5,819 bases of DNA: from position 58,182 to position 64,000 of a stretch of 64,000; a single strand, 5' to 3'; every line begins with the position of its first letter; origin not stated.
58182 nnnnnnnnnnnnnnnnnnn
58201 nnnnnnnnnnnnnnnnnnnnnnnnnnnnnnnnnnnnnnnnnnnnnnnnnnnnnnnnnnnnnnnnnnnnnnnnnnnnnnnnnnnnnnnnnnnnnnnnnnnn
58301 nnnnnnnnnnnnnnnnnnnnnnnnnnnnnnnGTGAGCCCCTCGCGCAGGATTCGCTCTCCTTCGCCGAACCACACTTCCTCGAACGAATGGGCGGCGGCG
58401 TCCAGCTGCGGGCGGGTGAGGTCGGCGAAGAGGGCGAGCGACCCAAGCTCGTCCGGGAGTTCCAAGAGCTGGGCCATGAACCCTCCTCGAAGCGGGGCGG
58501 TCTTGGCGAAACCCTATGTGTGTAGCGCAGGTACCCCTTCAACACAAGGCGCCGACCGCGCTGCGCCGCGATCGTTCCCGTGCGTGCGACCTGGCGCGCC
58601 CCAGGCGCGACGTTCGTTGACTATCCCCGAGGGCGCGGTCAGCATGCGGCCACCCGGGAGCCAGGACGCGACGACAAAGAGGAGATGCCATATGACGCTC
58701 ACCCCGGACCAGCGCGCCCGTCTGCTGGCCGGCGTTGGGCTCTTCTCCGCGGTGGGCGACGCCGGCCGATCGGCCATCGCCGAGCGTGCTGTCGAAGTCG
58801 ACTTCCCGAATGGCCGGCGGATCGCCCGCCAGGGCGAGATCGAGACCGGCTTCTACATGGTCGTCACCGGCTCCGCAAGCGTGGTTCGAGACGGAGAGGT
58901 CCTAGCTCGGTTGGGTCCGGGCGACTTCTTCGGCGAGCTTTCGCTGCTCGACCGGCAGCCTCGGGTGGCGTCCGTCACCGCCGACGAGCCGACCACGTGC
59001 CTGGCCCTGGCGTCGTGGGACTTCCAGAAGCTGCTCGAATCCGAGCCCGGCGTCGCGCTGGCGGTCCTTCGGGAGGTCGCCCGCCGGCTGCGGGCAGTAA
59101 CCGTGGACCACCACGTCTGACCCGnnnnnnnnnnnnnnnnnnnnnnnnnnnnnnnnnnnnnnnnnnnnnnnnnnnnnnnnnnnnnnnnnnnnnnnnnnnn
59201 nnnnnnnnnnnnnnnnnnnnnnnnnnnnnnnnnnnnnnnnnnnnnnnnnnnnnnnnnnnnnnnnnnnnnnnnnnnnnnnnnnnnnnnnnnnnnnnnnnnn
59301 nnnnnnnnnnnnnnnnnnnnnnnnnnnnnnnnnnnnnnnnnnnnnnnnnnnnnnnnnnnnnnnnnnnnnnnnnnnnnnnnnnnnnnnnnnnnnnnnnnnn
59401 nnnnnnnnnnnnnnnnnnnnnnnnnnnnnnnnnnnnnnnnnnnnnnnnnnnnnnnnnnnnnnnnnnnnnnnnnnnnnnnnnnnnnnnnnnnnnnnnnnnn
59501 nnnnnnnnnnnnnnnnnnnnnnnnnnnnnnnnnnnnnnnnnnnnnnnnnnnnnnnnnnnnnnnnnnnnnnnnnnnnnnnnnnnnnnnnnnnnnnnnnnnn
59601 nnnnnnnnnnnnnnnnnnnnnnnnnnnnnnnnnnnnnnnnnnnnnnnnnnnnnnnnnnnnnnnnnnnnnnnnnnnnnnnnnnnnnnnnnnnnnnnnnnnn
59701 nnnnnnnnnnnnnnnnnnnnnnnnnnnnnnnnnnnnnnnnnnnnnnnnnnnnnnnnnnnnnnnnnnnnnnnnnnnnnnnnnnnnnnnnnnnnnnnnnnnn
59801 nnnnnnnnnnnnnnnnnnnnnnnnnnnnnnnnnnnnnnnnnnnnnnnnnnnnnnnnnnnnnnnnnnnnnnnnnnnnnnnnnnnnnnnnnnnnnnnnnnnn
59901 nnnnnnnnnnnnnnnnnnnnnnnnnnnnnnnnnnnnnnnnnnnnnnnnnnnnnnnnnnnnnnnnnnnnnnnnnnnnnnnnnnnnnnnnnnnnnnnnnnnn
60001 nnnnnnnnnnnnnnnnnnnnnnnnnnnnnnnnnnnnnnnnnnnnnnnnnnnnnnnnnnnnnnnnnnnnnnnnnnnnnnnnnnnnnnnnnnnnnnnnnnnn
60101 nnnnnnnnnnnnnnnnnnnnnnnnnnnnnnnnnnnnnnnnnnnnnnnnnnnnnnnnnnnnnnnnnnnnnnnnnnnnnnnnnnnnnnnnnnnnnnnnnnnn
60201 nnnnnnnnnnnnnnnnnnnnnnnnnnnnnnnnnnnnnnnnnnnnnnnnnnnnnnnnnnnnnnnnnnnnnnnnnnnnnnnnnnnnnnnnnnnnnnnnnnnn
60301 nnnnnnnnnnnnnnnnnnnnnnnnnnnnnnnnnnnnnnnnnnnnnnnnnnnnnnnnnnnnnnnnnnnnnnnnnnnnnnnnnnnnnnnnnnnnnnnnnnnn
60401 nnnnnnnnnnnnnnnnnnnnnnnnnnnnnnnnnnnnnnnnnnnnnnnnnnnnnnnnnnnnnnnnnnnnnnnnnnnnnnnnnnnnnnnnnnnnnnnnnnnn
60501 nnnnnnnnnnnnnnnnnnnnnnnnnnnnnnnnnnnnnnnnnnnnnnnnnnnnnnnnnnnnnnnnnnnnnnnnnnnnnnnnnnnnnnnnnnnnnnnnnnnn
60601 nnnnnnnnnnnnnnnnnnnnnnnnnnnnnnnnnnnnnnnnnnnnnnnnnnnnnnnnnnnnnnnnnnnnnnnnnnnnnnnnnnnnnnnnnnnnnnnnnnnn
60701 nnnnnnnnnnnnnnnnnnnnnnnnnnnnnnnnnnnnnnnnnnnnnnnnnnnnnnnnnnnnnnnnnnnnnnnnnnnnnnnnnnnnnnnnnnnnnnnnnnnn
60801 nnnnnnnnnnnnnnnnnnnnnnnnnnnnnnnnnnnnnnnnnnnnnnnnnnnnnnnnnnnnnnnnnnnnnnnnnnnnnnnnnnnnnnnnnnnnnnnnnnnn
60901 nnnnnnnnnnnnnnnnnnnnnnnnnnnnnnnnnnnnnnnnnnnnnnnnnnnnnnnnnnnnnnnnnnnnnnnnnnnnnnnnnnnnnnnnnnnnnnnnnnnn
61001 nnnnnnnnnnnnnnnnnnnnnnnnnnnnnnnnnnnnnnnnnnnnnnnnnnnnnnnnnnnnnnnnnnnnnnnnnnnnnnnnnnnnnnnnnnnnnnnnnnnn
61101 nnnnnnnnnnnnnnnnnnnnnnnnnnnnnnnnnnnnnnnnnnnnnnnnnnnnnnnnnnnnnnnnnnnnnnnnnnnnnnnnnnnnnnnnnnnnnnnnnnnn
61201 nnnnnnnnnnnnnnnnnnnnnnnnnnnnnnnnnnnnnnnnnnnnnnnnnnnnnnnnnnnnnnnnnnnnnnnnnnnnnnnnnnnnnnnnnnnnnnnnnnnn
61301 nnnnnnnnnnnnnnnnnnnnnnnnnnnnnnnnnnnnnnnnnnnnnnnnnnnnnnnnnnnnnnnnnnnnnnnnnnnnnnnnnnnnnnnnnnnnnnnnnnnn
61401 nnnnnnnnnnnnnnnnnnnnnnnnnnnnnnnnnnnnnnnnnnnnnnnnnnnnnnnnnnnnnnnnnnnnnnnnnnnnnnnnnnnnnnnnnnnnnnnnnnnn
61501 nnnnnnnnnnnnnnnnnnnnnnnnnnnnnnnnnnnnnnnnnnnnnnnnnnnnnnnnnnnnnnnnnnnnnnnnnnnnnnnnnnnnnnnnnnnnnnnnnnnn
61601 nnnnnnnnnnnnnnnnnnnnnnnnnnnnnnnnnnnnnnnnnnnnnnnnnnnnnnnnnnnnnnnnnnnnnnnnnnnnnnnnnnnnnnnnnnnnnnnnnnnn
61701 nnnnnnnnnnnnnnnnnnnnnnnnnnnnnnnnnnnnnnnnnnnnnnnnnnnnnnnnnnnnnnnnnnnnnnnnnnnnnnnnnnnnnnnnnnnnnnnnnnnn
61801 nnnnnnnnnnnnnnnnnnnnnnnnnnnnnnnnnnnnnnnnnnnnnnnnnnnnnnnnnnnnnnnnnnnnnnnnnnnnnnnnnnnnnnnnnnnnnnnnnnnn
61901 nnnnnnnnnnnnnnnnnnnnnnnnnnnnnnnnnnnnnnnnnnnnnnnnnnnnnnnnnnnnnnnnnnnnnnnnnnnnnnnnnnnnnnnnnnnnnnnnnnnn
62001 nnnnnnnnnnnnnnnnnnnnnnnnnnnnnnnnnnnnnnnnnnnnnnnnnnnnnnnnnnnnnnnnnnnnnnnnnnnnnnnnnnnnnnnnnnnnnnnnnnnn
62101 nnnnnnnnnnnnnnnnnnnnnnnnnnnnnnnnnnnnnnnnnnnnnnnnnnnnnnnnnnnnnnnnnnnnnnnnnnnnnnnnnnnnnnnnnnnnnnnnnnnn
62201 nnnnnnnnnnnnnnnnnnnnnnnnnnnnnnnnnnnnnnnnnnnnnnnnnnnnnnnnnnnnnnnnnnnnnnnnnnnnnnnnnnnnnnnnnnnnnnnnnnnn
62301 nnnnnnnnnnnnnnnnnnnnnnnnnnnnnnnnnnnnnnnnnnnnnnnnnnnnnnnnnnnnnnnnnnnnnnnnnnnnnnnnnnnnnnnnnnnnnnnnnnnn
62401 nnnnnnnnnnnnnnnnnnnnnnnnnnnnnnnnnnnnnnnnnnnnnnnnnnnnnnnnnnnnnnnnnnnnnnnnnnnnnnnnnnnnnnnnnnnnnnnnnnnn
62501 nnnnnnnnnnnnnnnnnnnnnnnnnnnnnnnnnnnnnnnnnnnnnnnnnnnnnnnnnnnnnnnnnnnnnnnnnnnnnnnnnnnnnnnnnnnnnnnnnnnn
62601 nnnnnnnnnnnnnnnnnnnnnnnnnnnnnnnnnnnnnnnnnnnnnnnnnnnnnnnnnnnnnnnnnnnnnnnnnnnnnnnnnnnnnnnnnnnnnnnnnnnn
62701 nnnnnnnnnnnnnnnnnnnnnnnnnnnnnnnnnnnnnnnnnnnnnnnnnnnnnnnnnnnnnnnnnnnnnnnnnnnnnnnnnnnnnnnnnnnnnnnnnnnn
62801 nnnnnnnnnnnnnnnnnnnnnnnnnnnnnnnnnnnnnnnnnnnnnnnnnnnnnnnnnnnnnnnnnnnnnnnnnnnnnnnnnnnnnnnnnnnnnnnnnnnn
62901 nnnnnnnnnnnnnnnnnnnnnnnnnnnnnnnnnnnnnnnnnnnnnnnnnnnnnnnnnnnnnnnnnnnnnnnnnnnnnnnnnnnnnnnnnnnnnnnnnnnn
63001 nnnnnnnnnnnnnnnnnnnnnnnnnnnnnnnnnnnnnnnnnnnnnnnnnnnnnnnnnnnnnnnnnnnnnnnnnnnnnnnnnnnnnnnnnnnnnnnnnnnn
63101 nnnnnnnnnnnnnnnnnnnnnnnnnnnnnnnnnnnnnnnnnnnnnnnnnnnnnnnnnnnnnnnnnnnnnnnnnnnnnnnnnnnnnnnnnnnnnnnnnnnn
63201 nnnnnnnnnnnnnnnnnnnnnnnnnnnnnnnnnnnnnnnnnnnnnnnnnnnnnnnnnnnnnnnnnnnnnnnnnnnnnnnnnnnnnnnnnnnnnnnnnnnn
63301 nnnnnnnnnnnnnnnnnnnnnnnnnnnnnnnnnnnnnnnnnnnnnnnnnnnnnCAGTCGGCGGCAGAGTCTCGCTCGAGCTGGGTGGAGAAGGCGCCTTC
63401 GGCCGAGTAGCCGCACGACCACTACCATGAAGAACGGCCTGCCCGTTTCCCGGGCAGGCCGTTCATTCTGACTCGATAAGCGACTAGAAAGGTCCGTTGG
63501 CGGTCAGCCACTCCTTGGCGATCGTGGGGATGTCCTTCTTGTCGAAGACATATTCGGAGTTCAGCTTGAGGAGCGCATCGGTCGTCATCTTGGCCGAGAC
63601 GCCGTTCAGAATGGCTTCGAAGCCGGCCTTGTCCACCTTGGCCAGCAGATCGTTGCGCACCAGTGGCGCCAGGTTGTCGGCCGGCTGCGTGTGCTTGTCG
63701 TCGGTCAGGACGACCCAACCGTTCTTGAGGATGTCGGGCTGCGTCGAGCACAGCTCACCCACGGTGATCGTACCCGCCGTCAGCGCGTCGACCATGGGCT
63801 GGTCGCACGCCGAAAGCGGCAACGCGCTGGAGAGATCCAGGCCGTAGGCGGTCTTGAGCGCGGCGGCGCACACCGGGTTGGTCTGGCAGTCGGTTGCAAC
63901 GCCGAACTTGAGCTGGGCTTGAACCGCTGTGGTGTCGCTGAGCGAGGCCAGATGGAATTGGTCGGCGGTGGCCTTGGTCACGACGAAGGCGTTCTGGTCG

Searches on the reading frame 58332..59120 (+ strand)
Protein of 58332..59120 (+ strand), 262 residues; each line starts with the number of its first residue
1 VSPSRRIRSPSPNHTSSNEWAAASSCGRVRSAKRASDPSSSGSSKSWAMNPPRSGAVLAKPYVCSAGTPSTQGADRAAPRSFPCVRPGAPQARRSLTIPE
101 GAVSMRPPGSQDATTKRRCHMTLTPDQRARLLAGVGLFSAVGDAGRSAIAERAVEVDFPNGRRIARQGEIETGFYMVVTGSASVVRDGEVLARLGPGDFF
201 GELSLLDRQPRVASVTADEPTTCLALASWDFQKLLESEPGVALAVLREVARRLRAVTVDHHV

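Call 24: search_protein_families(library=pfam, proteins=[window:58332-59120:+], max_evalue=0.001)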
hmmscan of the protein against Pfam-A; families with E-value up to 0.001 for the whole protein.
window:58332-59120:+ (262 aa): 1 family
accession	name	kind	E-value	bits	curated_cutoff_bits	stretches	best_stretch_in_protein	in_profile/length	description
PF00027.35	cNMP_binding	-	2.1e-20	72.9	27.5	1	156-237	2-88/89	Cyclic nucleotide-binding domain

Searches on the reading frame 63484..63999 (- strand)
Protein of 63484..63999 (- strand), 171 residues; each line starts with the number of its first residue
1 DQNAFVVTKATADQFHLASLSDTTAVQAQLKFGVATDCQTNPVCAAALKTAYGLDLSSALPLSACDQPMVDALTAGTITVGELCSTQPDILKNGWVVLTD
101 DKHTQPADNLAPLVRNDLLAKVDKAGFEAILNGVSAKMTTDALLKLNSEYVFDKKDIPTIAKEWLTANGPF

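Call 24: search_protein_families(library=pfam, proteins=[window:63484-63999:-], max_evalue=0.001)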
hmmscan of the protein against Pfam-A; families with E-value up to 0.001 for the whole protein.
window:63484-63999:- (171 aa): 1 family
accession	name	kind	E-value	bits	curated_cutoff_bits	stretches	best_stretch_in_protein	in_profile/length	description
PF04069.17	OpuAC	-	1.4e-22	81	21.2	1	2-166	87-256/257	Substrate binding domain of ABC-type glycine betaine transport system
